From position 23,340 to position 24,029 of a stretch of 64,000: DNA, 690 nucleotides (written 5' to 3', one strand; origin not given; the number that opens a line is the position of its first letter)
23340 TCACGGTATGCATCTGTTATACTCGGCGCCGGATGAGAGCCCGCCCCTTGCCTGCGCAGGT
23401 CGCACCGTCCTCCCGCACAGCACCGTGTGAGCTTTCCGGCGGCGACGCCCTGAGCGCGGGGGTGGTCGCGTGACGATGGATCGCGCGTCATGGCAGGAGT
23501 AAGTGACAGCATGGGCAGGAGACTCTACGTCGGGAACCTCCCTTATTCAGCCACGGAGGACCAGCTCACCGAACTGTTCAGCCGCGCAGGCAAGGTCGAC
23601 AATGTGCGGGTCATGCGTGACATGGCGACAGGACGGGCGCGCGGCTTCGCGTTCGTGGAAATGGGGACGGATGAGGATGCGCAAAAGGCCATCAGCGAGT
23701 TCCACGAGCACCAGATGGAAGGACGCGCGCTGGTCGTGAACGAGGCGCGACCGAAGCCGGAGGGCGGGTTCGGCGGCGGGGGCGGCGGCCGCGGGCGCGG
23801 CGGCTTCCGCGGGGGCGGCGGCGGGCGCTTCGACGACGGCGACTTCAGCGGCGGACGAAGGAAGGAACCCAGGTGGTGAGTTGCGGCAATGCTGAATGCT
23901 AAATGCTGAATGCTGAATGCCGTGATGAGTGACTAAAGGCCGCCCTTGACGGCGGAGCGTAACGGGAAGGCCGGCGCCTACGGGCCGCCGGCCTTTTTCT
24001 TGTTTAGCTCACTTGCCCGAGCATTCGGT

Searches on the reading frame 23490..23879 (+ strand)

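Call 64: search_protein_families(library=pfam, proteins=[window:23490-23879:+], max_evalue=0.001)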
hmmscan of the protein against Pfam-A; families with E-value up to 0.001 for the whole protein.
window:23490-23879:+ (129 aa): 2 families
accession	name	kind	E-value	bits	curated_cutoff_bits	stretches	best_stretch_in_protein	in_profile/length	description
PF00076.28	RRM_1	-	6.5e-23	80.8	20.7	1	12-81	1-69/70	RNA recognition motif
PF13893.12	RRM_5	-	0.0007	19.7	27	1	20-83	38-96/125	RNA recognition motif. (a.k.a. RRM, RBD, or RNP domain)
